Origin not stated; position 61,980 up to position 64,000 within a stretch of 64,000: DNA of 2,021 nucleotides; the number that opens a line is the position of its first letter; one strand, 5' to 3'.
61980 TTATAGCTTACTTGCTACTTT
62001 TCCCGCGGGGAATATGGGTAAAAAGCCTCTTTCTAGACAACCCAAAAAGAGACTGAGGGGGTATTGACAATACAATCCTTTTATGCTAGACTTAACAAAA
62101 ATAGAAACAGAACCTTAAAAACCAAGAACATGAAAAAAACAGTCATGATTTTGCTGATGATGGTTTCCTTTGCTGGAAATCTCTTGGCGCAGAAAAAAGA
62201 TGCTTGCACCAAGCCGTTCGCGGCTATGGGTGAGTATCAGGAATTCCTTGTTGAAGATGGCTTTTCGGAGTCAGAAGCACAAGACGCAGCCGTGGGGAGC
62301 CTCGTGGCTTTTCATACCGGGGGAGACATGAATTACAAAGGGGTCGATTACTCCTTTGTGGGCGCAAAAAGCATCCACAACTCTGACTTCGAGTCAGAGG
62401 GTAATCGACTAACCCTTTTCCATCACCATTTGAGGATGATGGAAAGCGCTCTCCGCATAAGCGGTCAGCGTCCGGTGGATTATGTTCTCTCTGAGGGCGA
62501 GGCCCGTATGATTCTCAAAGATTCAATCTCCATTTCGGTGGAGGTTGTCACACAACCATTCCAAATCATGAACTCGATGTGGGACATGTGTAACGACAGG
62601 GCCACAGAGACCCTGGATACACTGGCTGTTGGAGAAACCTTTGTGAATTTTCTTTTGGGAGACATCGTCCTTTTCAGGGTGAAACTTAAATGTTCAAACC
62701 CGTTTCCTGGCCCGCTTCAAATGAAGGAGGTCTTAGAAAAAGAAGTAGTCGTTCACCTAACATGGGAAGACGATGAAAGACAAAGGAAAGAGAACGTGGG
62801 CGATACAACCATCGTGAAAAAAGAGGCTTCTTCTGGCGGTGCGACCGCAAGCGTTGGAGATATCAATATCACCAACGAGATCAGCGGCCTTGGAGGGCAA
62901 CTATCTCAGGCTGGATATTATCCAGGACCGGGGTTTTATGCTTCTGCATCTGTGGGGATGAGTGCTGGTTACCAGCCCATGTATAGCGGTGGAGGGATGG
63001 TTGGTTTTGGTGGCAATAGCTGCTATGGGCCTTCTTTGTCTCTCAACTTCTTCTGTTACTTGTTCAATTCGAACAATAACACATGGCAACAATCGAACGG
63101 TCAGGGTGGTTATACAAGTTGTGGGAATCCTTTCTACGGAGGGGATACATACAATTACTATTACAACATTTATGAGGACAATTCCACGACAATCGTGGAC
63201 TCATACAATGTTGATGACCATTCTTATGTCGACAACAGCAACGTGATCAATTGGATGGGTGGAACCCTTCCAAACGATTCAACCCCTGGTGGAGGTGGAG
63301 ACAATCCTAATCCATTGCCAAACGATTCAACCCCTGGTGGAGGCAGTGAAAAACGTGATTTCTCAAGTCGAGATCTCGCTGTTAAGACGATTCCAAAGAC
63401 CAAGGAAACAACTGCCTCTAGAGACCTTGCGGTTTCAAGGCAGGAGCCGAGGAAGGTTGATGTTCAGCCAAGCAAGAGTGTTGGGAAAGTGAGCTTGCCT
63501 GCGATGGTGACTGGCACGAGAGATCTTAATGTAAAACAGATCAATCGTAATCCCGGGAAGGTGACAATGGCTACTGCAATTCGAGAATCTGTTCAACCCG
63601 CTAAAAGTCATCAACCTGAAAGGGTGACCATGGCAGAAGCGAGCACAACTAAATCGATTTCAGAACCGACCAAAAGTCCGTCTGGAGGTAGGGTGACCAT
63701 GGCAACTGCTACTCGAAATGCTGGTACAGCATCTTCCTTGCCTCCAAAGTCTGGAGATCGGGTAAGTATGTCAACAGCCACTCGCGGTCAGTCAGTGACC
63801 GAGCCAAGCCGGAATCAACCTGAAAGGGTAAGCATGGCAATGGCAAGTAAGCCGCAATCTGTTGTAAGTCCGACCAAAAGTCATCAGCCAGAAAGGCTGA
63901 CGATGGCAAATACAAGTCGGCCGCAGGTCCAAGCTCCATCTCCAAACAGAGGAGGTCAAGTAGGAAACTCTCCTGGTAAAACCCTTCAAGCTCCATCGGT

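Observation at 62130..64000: GC-rich gene for a secreted tandem-repeat protein, a compositional outlier and likely horizontal acquisition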

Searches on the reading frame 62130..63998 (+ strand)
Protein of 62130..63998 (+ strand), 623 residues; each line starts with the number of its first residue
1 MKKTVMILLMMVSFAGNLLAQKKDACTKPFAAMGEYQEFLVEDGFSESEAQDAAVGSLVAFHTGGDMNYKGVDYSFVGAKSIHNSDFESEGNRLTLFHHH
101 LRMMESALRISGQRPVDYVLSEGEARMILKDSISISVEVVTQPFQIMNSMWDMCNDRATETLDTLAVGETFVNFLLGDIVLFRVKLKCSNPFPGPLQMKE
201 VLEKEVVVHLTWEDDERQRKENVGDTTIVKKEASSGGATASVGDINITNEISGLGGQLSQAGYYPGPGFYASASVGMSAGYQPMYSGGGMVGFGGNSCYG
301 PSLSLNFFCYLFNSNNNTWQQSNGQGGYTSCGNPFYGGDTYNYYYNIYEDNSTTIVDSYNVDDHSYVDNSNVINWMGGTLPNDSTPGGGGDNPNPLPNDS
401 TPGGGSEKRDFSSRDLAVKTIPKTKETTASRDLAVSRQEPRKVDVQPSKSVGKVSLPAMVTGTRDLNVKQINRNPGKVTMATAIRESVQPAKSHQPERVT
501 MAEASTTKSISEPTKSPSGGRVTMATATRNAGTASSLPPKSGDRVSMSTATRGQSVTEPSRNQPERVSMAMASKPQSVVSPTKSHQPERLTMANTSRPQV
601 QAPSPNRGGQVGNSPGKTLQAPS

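Call 8: search_protein_families(library=pfam, proteins=[window:62130-63998:+], max_evalue=0.01)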
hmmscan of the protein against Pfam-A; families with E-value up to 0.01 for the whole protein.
window:62130-63998:+ (623 aa): 0 families

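Call 9: search_protein_families(library=ncbifam, proteins=[window:62130-63998:+], max_evalue=0.01)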
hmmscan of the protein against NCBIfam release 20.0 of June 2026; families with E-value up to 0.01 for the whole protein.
window:62130-63998:+ (623 aa): 0 families

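Call 10: find_homologous_proteins(query=window:62130-63998:+, max_evalue=0.001)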
Query window:62130-63998:+ (623 aa): 1 proteins with E <= 0.001 among 8000 candidates.
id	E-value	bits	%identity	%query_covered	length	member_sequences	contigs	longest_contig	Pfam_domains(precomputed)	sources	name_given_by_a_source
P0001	0.0e+0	1411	100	100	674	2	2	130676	-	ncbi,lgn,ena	-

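Call 12: find_encoding_contigs(protein=P0001, flank=10000, max_places=6)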
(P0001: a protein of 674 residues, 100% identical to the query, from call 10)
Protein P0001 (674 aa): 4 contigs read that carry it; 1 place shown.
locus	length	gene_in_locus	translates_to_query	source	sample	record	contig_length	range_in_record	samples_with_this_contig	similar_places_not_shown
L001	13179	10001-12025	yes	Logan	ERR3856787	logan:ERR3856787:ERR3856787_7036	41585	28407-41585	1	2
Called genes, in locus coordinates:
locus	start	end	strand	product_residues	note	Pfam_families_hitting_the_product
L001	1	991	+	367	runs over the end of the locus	PF00712:DNA_pol3_beta, PF02767:DNA_pol3_beta_2, PF02768:DNA_pol3_beta_3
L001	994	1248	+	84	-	-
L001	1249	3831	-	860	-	PF00912:Transgly, PF00905:Transpeptidase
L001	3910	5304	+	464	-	PF00579:tRNA-synt_1b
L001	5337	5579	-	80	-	-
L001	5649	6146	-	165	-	PF02075:RuvC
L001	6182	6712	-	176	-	PF20772:TACO1_YebC_N, PF01709:Transcrip_reg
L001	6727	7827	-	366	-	PF05496:RuvB_N, PF00004:AAA, PF07728:AAA_5, PF17864:AAA_lid_4, PF05491:WHD_RuvB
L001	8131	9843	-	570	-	PF05157:MshEN (weak), PF00437:T2SSE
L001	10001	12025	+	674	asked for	-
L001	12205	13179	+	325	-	?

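Call 13: list_cluster_members(proteins=[P0001])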
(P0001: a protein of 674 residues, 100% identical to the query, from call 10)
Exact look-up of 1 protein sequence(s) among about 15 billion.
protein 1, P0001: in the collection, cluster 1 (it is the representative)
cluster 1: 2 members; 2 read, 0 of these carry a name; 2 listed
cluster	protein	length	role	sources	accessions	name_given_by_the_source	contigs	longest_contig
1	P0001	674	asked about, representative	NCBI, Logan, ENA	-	-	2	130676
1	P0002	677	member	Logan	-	-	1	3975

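Call 31: search_protein_families(library=pfam, proteins=[L001:12205-13179:+], max_evalue=0.001)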
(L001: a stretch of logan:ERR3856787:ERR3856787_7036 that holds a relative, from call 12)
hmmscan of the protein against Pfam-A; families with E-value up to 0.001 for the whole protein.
L001:12205-13179:+ (325 aa): 0 families

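Call 39: search_protein_representatives(protein=P0001)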
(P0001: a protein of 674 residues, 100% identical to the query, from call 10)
Query: 674 residues. Proteins with E-value up to 0.001 (for the whole library): 3; up to 1e-10: 3; up to 1e-30: 1. The best 3 are listed.
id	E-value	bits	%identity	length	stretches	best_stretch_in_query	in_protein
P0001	0.0e+00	1524.9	100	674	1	1-674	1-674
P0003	3.1e-22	95.4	30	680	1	10-661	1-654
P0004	2.1e-13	66.2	30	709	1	1-639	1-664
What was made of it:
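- On Proposed X family (target, P0003, P0004 and positional orthologues): Sequence homology is significant to P0003 and P0004 (call 39).
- Only P0003 (E 3e-22) and P0004 (E 2e-13) were found in 1.84 billion representatives (call 39). No donor-like homologue exists anywhere in 1.84 billion proteins (call 39).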

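Call 46: find_homologous_proteins(query=A2, max_evalue=0.1)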
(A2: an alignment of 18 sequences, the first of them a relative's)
Query A2 (18 sequences) (674 aa, profile of the alignment): 1 proteins with E <= 0.1 among 8000 candidates.
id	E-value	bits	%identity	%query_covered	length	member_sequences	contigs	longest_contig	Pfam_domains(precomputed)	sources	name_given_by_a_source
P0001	4.5e-75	272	100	100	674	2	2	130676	-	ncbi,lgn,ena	-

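Call 47: find_encoding_contigs(protein=P0003, flank=8000, max_places=4)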
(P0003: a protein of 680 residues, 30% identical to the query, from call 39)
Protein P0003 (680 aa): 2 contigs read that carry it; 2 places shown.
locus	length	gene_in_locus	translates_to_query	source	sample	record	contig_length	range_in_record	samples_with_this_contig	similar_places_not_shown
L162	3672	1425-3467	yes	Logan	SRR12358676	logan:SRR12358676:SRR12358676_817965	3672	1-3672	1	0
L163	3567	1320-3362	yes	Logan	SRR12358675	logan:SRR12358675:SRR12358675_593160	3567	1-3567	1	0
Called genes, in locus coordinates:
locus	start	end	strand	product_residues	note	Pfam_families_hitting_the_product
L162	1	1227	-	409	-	?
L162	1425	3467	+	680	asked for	-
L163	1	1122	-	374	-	?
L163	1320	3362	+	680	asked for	-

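Call 48: find_encoding_contigs(protein=P0004, flank=8000, max_places=4)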
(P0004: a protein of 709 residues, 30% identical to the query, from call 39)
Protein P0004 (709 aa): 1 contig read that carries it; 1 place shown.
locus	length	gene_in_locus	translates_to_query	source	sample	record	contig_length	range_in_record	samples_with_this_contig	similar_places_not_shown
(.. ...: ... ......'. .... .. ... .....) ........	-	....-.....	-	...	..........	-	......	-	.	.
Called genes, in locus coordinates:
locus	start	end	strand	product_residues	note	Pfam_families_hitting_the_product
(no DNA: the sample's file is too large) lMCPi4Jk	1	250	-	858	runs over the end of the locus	PF00912:Transgly, PF00905:Transpeptidase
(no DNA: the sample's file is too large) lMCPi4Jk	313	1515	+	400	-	PF00579:tRNA-synt_1b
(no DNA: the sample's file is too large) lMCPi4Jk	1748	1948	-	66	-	-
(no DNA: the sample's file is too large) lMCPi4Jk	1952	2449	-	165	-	PF02075:RuvC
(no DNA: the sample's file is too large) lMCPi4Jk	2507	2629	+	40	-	-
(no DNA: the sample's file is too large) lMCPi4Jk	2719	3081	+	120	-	-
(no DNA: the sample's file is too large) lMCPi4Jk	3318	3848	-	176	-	PF20772:TACO1_YebC_N, PF01709:Transcrip_reg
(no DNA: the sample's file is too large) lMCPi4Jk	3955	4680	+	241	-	-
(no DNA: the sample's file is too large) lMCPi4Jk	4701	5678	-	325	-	PF06068:TIP49 (faint), PF05496:RuvB_N, PF14532:Sigma54_activ_2 (faint), PF00004:AAA, PF07728:AAA_5, PF17864:AAA_lid_4, PF05491:WHD_RuvB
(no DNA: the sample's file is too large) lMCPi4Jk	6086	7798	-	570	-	PF05157:MshEN, PF00437:T2SSE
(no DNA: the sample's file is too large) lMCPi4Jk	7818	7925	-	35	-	-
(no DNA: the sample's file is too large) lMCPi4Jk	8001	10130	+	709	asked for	-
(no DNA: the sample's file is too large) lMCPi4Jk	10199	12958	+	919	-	-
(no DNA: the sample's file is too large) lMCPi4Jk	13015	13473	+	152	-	PF02367:TsaE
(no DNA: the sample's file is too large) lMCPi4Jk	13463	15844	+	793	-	PF02739:5_3_exonuc_N, PF01367:5_3_exonuc, PF14520:HHH_5 (faint), PF00476:DNA_pol_A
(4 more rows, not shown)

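Call 65: find_encoding_contigs(protein=P0002, flank=5000, max_places=3)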
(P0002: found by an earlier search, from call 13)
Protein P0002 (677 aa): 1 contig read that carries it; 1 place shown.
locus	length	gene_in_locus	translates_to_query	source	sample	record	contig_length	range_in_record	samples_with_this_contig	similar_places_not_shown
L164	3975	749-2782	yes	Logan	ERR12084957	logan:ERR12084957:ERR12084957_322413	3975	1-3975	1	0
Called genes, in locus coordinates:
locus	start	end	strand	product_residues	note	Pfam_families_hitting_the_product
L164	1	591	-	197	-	?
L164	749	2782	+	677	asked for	-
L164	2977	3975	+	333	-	?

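Call 68: search_protein_families(library=pfam, proteins=[P0003, P0004], max_evalue=0.1)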
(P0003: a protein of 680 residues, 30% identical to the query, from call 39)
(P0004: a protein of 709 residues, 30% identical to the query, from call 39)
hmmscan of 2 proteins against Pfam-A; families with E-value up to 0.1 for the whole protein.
P0003 (680 aa): 0 families

P0004 (709 aa): 0 families

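Call 69: search_solved_structures(query=A1, max_evalue=1)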
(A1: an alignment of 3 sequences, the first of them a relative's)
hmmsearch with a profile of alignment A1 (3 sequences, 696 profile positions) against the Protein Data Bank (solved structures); distinct sequences matched with E-value up to 1: 1.
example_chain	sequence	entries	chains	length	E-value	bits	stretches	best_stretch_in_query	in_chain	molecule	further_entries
3jcm_S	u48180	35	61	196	0.38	12.7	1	577-642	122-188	Small nuclear ribonucleoprotein-associated protein B | BJ4_G0014900.mRNA.1.CDS.1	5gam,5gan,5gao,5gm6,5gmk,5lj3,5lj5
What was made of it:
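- Rarity: no Pfam, NCBIfam or PDB match (calls 8, 9, 69).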

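Call 73: find_homologous_proteins(query=A1, max_evalue=0.01)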
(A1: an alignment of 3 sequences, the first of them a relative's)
Query A1 (3 sequences) (674 aa, profile of the alignment): 1 proteins with E <= 0.01 among 8000 candidates.
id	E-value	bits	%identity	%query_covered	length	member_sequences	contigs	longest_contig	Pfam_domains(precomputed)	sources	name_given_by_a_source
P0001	2.6e-294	997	100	100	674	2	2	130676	-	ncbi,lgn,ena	-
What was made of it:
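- Tried and rejected: Word-indexed homology searches with the protein, with an 18-sequence alignment and with the 3-sequence alignment each returned only the query cluster (calls 10, 46, 73).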

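Call 82: search_protein_families(library=ncbifam, proteins=[P0003, P0004, L001:12205-13179:+], max_evalue=0.05)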
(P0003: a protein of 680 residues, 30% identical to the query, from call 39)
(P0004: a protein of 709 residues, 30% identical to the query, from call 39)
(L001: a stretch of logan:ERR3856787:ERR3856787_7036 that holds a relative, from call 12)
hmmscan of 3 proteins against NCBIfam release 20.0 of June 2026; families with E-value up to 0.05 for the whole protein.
P0003 (680 aa): 0 families

P0004 (709 aa): 1 family
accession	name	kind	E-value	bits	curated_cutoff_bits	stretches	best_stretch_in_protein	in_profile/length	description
NF038329.2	gly_rich_SclB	equivalog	1.3e-05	24.4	325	2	371-424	119-174/442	LPXTG-anchored collagen-like adhesin Scl2/SclB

L001:12205-13179:+ (325 aa): 0 families
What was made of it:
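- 63255..63347 (+): G/P/D/T spacer, aa 376-406, containing the imperfect duplication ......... x2. The copies are 63270-63311 and 63318-63359, with a 26-nt exact core. The orthologues carry collagen-like GPT/GXY triplet runs at this position. The P0004 triplets weakly match the Scl2/SclB model (call 82).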

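Call 86: search_dna_similar(query=P0001, collection=phages, mode=protein, max_evalue=0.001, max_rows=10)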
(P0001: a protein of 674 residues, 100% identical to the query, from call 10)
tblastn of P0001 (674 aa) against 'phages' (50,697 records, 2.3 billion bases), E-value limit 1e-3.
No match.

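Call 87: search_dna_similar(query=P0001, collection=plasmids, mode=protein, max_evalue=0.001, max_rows=10)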
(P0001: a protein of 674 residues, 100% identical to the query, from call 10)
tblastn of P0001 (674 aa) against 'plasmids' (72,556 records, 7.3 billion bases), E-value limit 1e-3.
No match.
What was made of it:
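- There are no phage or plasmid relatives (calls 86, 87).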
